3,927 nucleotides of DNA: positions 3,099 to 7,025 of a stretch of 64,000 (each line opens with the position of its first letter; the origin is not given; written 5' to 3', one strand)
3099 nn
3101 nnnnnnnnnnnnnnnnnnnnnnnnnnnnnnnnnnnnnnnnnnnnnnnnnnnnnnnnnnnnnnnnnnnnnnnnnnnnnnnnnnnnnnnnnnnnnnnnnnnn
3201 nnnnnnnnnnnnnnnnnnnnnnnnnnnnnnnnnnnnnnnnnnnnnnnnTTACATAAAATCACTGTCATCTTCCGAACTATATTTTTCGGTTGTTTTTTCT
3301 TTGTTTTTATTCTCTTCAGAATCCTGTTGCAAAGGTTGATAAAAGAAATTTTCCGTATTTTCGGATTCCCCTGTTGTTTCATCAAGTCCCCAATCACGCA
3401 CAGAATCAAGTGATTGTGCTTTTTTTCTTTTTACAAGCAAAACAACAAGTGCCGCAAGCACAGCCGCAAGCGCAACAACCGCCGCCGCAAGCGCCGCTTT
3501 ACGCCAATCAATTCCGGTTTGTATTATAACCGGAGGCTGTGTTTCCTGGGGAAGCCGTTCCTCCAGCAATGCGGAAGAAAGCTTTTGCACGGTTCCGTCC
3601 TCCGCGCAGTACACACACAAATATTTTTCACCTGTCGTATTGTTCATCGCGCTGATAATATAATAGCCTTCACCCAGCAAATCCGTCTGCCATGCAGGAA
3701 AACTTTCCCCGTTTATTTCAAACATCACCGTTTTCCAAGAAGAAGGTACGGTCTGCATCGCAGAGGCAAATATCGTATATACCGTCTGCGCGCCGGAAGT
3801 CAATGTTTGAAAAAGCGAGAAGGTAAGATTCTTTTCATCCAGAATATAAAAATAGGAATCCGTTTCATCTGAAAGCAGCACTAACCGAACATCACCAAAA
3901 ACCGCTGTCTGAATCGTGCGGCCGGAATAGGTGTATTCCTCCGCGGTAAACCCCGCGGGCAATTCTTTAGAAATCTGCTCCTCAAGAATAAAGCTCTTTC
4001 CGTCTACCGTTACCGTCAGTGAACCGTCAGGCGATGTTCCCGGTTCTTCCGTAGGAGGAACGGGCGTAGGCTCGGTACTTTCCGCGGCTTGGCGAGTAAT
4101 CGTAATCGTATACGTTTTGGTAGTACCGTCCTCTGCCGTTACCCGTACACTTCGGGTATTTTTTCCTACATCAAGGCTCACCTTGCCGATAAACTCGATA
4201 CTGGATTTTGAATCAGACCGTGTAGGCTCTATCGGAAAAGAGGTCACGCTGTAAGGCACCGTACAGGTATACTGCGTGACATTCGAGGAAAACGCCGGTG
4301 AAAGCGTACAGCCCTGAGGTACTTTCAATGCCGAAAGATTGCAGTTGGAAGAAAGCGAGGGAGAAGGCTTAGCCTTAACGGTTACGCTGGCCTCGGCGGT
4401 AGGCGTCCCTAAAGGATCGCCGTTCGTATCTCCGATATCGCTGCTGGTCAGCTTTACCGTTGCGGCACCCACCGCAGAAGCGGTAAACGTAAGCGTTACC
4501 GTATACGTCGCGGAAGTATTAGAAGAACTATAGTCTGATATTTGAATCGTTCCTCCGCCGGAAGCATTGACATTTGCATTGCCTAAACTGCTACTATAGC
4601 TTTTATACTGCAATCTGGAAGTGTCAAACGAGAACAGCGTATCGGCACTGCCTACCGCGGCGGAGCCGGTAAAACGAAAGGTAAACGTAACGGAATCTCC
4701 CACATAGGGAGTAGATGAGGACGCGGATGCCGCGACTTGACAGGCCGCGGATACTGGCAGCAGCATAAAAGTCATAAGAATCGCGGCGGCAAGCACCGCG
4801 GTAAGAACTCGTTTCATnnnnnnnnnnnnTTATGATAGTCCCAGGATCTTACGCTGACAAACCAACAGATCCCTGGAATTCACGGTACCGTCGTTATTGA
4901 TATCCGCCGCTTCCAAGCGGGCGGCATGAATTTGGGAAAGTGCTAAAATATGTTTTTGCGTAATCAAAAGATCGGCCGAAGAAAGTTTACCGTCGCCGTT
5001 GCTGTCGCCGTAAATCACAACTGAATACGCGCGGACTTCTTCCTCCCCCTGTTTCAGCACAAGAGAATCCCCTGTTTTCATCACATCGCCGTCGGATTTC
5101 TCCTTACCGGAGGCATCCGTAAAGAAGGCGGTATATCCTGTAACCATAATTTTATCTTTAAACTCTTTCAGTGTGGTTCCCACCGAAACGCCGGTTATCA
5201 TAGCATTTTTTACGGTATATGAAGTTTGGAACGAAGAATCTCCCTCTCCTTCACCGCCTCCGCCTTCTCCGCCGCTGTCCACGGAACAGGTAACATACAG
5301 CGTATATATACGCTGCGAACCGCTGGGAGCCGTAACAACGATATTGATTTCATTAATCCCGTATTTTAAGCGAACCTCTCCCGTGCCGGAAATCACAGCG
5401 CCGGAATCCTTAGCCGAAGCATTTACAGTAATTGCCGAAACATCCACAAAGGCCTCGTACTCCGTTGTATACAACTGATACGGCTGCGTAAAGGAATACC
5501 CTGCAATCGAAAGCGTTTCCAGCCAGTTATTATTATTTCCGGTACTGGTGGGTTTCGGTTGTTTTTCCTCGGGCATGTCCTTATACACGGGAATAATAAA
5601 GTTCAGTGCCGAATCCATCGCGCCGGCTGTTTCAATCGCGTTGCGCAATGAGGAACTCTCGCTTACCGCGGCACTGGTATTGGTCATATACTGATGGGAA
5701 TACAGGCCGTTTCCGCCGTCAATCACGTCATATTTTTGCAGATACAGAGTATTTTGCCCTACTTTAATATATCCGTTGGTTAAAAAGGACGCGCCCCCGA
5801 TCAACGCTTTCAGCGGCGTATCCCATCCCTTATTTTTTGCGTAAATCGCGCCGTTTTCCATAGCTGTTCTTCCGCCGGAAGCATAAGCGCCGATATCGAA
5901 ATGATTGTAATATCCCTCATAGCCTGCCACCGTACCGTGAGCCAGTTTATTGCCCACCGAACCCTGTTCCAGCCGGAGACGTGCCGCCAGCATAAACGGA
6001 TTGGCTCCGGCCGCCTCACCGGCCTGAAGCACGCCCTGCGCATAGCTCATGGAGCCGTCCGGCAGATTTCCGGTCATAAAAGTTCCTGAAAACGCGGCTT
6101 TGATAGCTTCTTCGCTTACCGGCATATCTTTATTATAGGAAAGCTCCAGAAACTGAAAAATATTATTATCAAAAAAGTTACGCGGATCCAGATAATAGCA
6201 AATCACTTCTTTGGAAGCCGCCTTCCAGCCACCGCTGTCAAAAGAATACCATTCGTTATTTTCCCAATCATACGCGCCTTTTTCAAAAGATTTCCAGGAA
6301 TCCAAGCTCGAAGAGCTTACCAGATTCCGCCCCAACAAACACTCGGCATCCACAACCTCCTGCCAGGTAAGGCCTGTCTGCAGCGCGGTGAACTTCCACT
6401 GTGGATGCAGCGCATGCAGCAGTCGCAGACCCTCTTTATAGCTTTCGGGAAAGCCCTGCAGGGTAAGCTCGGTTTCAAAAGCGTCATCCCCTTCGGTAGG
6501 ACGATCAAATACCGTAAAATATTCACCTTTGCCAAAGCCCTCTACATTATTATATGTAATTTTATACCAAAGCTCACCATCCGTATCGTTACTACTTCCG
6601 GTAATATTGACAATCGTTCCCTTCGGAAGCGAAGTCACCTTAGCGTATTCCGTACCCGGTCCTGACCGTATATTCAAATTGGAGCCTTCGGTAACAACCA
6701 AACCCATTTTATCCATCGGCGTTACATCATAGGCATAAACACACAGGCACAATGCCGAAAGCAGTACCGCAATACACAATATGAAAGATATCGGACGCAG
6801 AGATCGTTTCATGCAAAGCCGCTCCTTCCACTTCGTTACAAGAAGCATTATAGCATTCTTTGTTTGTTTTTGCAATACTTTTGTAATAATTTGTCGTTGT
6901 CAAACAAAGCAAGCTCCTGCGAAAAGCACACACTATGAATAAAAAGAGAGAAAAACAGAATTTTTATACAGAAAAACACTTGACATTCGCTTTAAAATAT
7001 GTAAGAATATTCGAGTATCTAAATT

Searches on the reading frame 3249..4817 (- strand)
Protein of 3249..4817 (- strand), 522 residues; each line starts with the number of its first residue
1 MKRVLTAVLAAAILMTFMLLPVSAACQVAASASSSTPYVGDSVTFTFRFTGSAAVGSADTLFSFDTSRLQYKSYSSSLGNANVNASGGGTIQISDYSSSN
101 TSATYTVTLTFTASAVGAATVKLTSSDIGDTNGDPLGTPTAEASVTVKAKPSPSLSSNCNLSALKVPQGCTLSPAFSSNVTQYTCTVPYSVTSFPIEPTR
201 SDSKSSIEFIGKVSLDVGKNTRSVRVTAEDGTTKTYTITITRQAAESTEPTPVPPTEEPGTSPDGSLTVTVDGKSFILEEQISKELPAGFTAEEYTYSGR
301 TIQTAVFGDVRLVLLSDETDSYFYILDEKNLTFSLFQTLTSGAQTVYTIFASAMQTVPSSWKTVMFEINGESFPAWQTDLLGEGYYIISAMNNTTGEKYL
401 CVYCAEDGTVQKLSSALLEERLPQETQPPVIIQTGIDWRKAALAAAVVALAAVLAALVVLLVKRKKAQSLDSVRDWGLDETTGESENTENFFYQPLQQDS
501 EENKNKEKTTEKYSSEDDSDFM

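Call 23: search_protein_families(library=pfam, proteins=[window:3249-4817:-], max_evalue=0.01)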
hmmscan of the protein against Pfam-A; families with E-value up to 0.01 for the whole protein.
window:3249-4817:- (522 aa): 1 family
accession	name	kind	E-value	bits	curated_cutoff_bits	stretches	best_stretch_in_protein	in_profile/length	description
PF12733.13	Cadherin-like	-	3.6e-11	43.8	24.2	1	171-243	5-89/89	Cadherin-like beta sandwich domain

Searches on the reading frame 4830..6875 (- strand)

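Call 23: search_protein_families(library=pfam, proteins=[window:4830-6875:-], max_evalue=0.01)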
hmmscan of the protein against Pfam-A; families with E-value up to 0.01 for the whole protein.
window:4830-6875:- (681 aa): 3 families
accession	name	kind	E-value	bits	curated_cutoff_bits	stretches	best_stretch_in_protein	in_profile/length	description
PF08239.17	SH3_3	-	2.2e-14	53.8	27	1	65-119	1-52/54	Bacterial SH3 domain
PF00404.24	Dockerin_1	-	5.4e-13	49.4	22.9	1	622-678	1-57/57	Dockerin type I domain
PF12733.13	Cadherin-like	-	6e-05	23.9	24.2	1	472-529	17-87/89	Cadherin-like beta sandwich domain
